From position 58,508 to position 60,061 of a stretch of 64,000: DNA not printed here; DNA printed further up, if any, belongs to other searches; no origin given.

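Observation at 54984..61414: AsnB-type amidotransferase, long methyltransferase and betaine-type permease-SBP fusion, followed by a double glutaminase: candidate uncharacterised compatible-solute module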

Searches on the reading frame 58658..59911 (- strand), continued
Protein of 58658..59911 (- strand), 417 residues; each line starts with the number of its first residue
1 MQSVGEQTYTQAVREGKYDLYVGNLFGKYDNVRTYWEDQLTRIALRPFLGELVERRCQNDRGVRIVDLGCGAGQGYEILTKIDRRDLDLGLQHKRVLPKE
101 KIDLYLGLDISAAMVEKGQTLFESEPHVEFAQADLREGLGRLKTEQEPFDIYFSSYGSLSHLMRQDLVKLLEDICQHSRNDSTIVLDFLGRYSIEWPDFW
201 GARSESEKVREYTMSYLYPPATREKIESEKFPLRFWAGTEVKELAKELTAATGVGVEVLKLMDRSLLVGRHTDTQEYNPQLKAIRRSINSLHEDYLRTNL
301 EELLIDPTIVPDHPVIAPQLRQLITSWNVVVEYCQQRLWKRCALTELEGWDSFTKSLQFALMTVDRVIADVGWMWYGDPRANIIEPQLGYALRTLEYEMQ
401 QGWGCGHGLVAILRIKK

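Call 30: search_protein_families(library=pfam, proteins=[L032:3429-4979:-, L032:6357-8048:+, L003:6280-7788:+, L005:4018-4452:+, L027:6617-6994:+, L031:8599-9918:+, L030:13023-13943:+, L032:13862-16012:+, L008:11308-12285:-, L007:11436-13040:-], max_evalue=0.001)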
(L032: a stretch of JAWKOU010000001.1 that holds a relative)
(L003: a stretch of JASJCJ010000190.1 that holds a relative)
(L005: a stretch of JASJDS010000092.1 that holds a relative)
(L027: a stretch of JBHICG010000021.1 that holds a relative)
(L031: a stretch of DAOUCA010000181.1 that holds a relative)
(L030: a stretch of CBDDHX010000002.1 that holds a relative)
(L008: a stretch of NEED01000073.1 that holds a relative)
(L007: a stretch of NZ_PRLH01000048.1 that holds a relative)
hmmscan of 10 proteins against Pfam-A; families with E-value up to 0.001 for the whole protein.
L032:3429-4979:- (516 aa): 1 family
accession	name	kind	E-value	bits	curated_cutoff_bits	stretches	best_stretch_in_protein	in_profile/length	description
PF06253.16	MTTB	-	5.5e-206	684.8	25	1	17-513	3-500/500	Trimethylamine methyltransferase (MTTB)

L032:6357-8048:+ (563 aa): 1 family
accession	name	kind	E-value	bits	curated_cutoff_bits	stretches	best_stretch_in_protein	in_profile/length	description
PF00496.27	SBP_bac_5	-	1e-73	249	32.4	1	121-466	3-354/368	Bacterial extracellular solute-binding proteins, family 5 Middle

L003:6280-7788:+ (502 aa): 0 families

L005:4018-4452:+ (144 aa): 1 family
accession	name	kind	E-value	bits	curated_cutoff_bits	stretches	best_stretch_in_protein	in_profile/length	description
PF00254.34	FKBP_C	-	1e-24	87.1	21.1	1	5-93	4-74/94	FKBP-type peptidyl-prolyl cis-trans isomerase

L027:6617-6994:+ (125 aa): 2 families
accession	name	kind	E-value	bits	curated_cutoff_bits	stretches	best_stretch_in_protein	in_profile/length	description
PF13411.12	MerR_1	-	4.1e-17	62.5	21.6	1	13-78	2-66/69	MerR HTH family regulatory protein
PF00376.29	MerR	-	3.6e-12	46.3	28.2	1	14-49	2-38/38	MerR family regulatory protein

L031:8599-9918:+ (439 aa): 2 families
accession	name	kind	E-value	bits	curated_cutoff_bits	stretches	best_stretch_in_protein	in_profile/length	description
PF00528.27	BPD_transp_1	-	5.8e-28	98.3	26.4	1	233-437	2-183/184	Binding-protein-dependent transport system inner membrane component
PF19300.4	BPD_transp_1_N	-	1.4e-07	32.1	23.8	1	1-71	1-71/114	Binding-prot-dependent transport system membrane comp, N-term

L030:13023-13943:+ (306 aa): 1 family
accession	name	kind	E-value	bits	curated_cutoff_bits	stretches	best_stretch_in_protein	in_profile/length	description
PF00528.27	BPD_transp_1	-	4.8e-26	92.1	26.4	1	123-298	1-175/184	Binding-protein-dependent transport system inner membrane component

L032:13862-16012:+ (716 aa): 19 families
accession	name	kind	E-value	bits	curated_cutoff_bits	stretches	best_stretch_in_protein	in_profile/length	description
PF00005.33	ABC_tran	-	2.9e-62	209.7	25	2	409-559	2-136/137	ABC transporter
PF08352.17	oligo_HPY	-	3.7e-39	133.4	27.1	2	258-324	1-65/65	Oligopeptide/dipeptide transporter, C-terminal region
PF02463.25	SMC_N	-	2.6e-15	56.9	40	2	418-604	24-211/220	RecF/RecN/SMC N terminal domain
PF13304.12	AAA_21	-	1.1e-09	39.2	27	0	521-590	227-298/304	AAA domain, putative AbiEii toxin, Type IV TA system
PF13191.12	AAA_16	-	1.3e-06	29.5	32.6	0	41-90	5-57/167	AAA ATPase domain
PF13555.12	AAA_29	-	1.6e-06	28.2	27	0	415-438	19-42/61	P-loop containing region of AAA domain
PF13401.12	AAA_22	-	2.7e-06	28.1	27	0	420-459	7-44/130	AAA domain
PF00931.28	NB-ARC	-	4.6e-06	26.5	23.5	0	418-440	18-40/248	NB-ARC domain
PF00485.24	PRK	-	6.3e-06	26.6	22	0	61-86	2-27/196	Phosphoribulokinase / Uridine kinase family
PF24883.2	NPHP3_N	-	8.2e-06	26.5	24.8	0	418-455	22-59/164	Nephrocystin 3, N-terminal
PF03205.20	MobB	-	0.00012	22.4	26.6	0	420-440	1-21/133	Molybdopterin guanine dinucleotide synthesis protein B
PF03193.22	RsgA_GTPase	-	0.00013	22.3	30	0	417-441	105-129/174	RsgA GTPase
PF13476.12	AAA_23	-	0.00019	22.6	27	0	419-438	20-39/201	AAA domain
PF03215.21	Rad17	-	0.00026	21.4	23.8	0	417-438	44-65/186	Rad17 P-loop domain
PF00006.31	ATP-synt_ab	-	0.00031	20.9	29.5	0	410-440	6-36/213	ATP synthase alpha/beta family, nucleotide-binding domain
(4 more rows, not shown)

L008:11308-12285:- (325 aa): 1 family
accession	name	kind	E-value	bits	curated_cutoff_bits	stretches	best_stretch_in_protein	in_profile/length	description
PF07884.19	VKOR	-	6e-35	120.8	27.5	1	17-156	2-133/134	Vitamin K epoxide reductase family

L007:11436-13040:- (534 aa): 3 families
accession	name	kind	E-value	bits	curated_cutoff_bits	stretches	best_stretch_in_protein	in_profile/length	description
PF00682.25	HMGL-like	-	5.4e-98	328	29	1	7-290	1-260/260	HMGL-like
PF08502.15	LeuA_dimer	-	3.7e-40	137.3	24.9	1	386-517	1-131/131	LeuA allosteric (dimerisation) domain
PF22617.1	HCS_D2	-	2.2e-30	105.3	27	1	304-385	1-82/82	Homocitrate synthase post-HMGL domain-like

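Call 38: search_solved_structures(query=A1, max_evalue=1, show_alignments=3)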
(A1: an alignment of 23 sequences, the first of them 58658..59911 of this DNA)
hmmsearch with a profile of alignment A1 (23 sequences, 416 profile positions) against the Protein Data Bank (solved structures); distinct sequences matched with E-value up to 1: 16.
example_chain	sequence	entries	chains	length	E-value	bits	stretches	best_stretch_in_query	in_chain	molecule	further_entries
4mwz_A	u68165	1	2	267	0.0045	19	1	106-205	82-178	Phosphoethanolamine N-methyltransferase, putative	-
4iv0_A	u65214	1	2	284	0.0066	18.5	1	105-205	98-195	Phosphoethanolamine N-methyltransferase, putative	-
1wzn_A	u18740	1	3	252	0.0087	18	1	106-208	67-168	SAM-dependent methyltransferase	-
4iv8_A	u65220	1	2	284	0.0088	18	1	94-207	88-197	Phosphoethanolamine N-methyltransferase,putative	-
3l8d_A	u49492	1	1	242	0.079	14.9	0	106-136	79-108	Methyltransferase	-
1ve3_A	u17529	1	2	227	0.13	14.2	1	106-175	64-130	hypothetical protein PH0226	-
9fcu_A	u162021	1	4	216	0.18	13.7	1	108-175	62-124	SAM-dependent methyltransferase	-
9fcx_A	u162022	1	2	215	0.25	13.3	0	108-175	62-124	SAM-dependent methyltransferase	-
9fcy_A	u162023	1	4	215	0.34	12.8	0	109-175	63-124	SAM-dependent methyltransferase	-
9fd3_A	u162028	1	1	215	0.34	12.8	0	109-175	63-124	SAM-dependent methyltransferase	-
9fcd_A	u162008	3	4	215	0.34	12.8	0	109-175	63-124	SAM-dependent methyltransferase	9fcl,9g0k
4pne_A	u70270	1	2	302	0.36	12.7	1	45-74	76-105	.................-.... protein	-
3gtd_A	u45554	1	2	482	0.39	12.6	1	302-378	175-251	Fumarate hydratase class II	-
3bkw_A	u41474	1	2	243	0.44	12.4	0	103-156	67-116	S-adenosylmethionine dependent methyltransferase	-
7c7e_A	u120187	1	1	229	0.6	12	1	246-327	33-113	Putative DNA-binding transcriptional regulator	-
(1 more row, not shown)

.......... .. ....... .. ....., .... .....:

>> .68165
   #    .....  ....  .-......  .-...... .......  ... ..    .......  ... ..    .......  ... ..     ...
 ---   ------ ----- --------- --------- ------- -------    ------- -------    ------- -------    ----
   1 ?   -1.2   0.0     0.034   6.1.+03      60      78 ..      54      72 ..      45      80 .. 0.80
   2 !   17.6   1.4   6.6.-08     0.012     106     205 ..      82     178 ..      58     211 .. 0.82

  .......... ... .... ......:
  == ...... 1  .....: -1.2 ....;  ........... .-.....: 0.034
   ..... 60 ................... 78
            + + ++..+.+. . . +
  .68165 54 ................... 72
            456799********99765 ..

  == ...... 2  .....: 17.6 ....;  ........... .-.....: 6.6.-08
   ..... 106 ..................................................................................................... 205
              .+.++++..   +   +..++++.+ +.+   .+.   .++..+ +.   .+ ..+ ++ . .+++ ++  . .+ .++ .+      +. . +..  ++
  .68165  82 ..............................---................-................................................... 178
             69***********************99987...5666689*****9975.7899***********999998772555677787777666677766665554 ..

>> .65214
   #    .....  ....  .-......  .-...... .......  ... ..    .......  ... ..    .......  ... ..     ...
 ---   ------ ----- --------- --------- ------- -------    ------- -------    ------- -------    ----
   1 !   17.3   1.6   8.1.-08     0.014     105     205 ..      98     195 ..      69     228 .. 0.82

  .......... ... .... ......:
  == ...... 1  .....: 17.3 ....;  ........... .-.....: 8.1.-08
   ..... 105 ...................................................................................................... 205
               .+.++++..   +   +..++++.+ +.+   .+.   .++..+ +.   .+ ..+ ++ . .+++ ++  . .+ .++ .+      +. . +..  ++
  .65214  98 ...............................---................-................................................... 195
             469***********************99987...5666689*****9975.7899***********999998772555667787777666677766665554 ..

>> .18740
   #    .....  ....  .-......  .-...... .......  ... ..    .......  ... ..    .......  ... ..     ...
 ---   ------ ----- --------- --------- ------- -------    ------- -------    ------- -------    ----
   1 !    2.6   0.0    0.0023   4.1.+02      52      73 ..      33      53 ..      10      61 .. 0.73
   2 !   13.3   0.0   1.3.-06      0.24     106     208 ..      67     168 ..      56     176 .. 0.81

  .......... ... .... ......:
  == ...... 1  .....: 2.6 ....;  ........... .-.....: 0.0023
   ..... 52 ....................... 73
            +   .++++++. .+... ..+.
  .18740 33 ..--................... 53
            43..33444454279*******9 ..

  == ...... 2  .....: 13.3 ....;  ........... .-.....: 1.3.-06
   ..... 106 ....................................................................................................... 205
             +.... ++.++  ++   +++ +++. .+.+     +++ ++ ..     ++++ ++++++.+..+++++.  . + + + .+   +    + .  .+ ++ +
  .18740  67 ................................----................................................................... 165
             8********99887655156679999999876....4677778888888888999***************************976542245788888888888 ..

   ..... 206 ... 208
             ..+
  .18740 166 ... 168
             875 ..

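Call 43: find_encoding_contigs(protein=P0001, flank=10000, max_places=3)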
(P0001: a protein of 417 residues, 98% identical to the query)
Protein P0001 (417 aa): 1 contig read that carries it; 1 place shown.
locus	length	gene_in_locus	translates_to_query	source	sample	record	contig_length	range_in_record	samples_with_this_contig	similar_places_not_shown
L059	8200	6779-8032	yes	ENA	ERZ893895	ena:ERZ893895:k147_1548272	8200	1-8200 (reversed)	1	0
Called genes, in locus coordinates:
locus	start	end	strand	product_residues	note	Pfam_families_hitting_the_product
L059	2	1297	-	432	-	?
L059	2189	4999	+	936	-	PF13424:TPR_12, PF13424:TPR_12, PF17874:TPR_MalT, PF13424:TPR_12, PF17874:TPR_MalT, PF13424:TPR_12, PF13424:TPR_12, PF12770:CHAT, +23 more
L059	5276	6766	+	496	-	PF13522:GATase_6, PF13537:GATase_7, PF00733:Asn_synthase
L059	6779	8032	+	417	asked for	PF08241:Methyltransf_11 (faint), PF08242:Methyltransf_12 (faint), PF13847:Methyltransf_31 (weak), PF13649:Methyltransf_25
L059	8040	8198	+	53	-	?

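Call 44: find_encoding_contigs(protein=P0006, flank=10000, max_places=3)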
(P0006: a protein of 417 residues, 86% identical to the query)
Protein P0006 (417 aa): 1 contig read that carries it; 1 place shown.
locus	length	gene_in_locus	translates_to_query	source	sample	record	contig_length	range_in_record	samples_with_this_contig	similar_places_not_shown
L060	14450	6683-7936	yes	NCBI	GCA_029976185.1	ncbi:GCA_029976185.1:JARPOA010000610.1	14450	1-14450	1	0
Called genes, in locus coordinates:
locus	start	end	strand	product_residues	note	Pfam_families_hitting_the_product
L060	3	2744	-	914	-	?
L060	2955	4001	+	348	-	PF12849:PBP_like_2, PF13531:SBP_bac_11 (faint)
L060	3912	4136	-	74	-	-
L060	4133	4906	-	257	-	-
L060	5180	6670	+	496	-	PF13522:GATase_6, PF13537:GATase_7, PF00733:Asn_synthase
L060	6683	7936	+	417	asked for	PF13847:Methyltransf_31 (weak), PF13649:Methyltransf_25 (weak)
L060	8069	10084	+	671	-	PF04960:Glutaminase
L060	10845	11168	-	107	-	-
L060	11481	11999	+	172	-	-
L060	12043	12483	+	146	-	-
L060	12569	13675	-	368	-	PF08271:Zn_Ribbon_TF (faint)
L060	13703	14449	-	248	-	?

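Call 69: search_protein_representatives(alignment_id=A1)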
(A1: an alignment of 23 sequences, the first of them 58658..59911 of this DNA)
Query: 23 sequences, 416 profile positions. Proteins with E-value up to 0.001 (for the whole library): 397; up to 1e-10: 276; up to 1e-30: 139. The best 150 are listed.
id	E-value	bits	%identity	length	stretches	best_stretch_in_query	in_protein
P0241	1.2e-158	544.7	-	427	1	4-416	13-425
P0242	1.1e-145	502.0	-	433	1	3-414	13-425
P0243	1.8e-139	481.5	-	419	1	5-414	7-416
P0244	3.1e-139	480.7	-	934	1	4-416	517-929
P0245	3.1e-135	467.6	-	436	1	3-415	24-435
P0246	2.7e-133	461.2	-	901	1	7-416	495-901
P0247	4.0e-128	444.1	-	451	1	4-416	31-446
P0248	2.3e-127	441.6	-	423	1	8-416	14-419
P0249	1.3e-124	432.5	-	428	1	5-415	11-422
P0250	2.4e-123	428.4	-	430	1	5-415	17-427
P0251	9.6e-112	390.2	-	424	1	3-416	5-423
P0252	5.0e-111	387.8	-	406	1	7-415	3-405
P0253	6.7e-111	387.4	-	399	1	5-416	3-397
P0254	3.0e-110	385.3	-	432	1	3-416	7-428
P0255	8.2e-108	377.2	-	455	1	6-415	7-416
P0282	7.7e-88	311.4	-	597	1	4-415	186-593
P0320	1.3e-55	205.3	-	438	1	4-178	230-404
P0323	7.9e-55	202.7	-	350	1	4-237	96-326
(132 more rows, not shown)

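Call 70: search_protein_families(library=pfam, proteins=[P0244, P0246, P0282, P0320, P0323], max_evalue=0.001)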
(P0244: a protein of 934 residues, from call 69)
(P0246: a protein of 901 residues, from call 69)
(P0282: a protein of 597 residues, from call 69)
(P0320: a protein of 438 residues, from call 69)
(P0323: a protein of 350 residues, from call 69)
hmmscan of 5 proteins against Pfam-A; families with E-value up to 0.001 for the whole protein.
P0244 (934 aa): 9 families
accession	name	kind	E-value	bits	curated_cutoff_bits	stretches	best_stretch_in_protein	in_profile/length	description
PF00733.27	Asn_synthase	-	1.2e-77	262.4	21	2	204-339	2-139/354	Asparagine synthase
PF13537.11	GATase_7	-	1.1e-40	138.9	25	1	45-161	1-122/123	Glutamine amidotransferase domain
PF13522.11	GATase_6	-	8.1e-36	123.4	27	1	30-156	1-130/130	Glutamine amidotransferase domain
PF13649.12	Methyltransf_25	-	3e-10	41.1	27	1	616-692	22-95/97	Methyltransferase domain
PF08241.18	Methyltransf_11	-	4.7e-07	30.8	21.2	1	579-697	1-94/95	Methyltransferase domain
PF13847.12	Methyltransf_31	-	1.8e-06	28.1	27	1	574-695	3-106/145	Methyltransferase domain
PF08242.18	Methyltransf_12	-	2.3e-06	28.7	30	1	579-695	1-97/98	Methyltransferase domain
PF02540.23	NAD_synthase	-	1e-05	25.2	21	1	205-335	6-137/242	NAD synthase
PF13489.12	Methyltransf_23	-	6.9e-05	23.1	27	1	559-718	7-138/164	Methyltransferase domain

P0246 (901 aa): 7 families
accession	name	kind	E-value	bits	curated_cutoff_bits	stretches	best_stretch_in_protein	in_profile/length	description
PF00733.27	Asn_synthase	-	1.6e-76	258.7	21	2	184-318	2-137/354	Asparagine synthase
PF13537.11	GATase_7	-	3.8e-38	130.7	25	1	25-141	1-122/123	Glutamine amidotransferase domain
PF13522.11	GATase_6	-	5.3e-29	101.3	27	1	11-136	2-130/130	Glutamine amidotransferase domain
PF12481.13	DUF3700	-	3e-08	33.9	27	1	90-172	124-209/228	Aluminium induced protein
PF13649.12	Methyltransf_25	-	9.1e-08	33.1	27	1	589-662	23-93/97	Methyltransferase domain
PF08242.18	Methyltransf_12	-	1.2e-06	29.6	30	1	552-667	2-97/98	Methyltransferase domain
PF02540.23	NAD_synthase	-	4.7e-06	26.3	21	1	184-321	5-144/242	NAD synthase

P0282 (597 aa): 5 families
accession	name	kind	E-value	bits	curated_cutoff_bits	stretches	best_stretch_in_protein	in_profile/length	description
PF00582.32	Usp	-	3.7e-29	102.5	24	1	20-162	3-141/141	Universal stress protein family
PF13649.12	Methyltransf_25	-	1.2e-09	39.1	27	1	282-353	23-92/97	Methyltransferase domain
PF08241.18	Methyltransf_11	-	1.4e-06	29.2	21.2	1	281-343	19-76/95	Methyltransferase domain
PF08242.18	Methyltransf_12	-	0.00013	23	30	1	281-353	21-91/98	Methyltransferase domain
PF13847.12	Methyltransf_31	-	0.00013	22.1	27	1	240-334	4-84/145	Methyltransferase domain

P0320 (438 aa): 5 families
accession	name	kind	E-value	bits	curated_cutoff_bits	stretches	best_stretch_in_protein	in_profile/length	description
PF00733.27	Asn_synthase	-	2.1e-30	107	21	2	62-137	204-277/354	Asparagine synthase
PF13649.12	Methyltransf_25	-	1.4e-10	42.1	27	1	330-405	23-95/97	Methyltransferase domain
PF08242.18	Methyltransf_12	-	4.9e-06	27.6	30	1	312-405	18-94/98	Methyltransferase domain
PF13847.12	Methyltransf_31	-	5.4e-06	26.6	27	1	288-380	4-81/145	Methyltransferase domain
PF08241.18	Methyltransf_11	-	1.4e-05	26.1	21.2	0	322-405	18-89/95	Methyltransferase domain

P0323 (350 aa): 6 families
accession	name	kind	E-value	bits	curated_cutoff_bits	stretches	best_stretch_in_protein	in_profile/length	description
PF02310.24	B12-binding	-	6.7e-10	39.3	32.1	1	2-81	35-120/121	B12 binding domain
PF13649.12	Methyltransf_25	-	5.9e-09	36.9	27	1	192-269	22-96/97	Methyltransferase domain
PF08242.18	Methyltransf_12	-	2.1e-06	28.8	30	1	155-271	1-97/98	Methyltransferase domain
PF13847.12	Methyltransf_31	-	3e-06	27.4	27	1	149-274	2-109/145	Methyltransferase domain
PF08241.18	Methyltransf_11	-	0.00016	22.7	21.2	0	190-273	18-94/95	Methyltransferase domain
PF13489.12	Methyltransf_23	-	0.00036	20.7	27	1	122-188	4-59/164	Methyltransferase domain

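Call 73: search_protein_families(library=pfam, alignment_id=A1, max_evalue=1)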
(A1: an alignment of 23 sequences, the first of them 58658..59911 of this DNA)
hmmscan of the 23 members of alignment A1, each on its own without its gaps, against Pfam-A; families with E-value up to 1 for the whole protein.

A. member 1, window:58658-59911:- (417 aa): 6 families
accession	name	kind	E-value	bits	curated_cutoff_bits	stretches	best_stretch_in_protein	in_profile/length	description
PF13649.12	Methyltransf_25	-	8.4e-10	39.7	27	1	105-178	24-93/97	Methyltransferase domain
PF13847.12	Methyltransf_31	-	1.2e-06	28.7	27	1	60-185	2-108/145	Methyltransferase domain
PF08241.18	Methyltransf_11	-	4e-06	27.8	21.2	1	103-185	19-94/95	Methyltransferase domain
PF08242.18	Methyltransf_12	-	4.8e-05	24.4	30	1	101-178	19-92/98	Methyltransferase domain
PF13489.12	Methyltransf_23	-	0.031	14.5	27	1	48-212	8-145/164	Methyltransferase domain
PF01209.24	Ubie_methyltran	-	0.067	13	20.1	1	53-157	39-125/233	ubiE/COQ5 methyltransferase family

B. families by the number of members that match (of 23 scanned): 18 families
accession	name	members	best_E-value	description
PF13649.12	Methyltransf_25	23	9.8e-12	Methyltransferase domain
PF13847.12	Methyltransf_31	23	1.7e-08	Methyltransferase domain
PF08241.18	Methyltransf_11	23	6.1e-07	Methyltransferase domain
PF08242.18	Methyltransf_12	23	9.3e-07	Methyltransferase domain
PF13489.12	Methyltransf_23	14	0.00029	Methyltransferase domain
PF03291.22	mRNA_G-N7_MeTrfase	7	0.0046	mRNA (guanine-N(7))-methyltransferase domain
PF01209.24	Ubie_methyltran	6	0.011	ubiE/COQ5 methyltransferase family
PF07757.19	AdoMet_MTase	6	0.039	Predicted AdoMet-dependent methyltransferase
PF10017.15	Methyltransf_33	3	0.0032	Histidine-specific methyltransferase, SAM-dependent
PF13679.12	Methyltransf_32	3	0.14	Methyltransferase domain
PF03492.21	Methyltransf_7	2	0.055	SAM dependent carboxyl methyltransferase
PF00699.25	Urease_beta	2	0.083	Urease beta subunit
PF07021.18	MetW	2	0.11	Methionine biosynthesis protein MetW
PF12147.14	Methyltransf_20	2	0.12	Putative methyltransferase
PF01507.26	PAPS_reduct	1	0.16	Phosphoadenosine phosphosulfate reductase domain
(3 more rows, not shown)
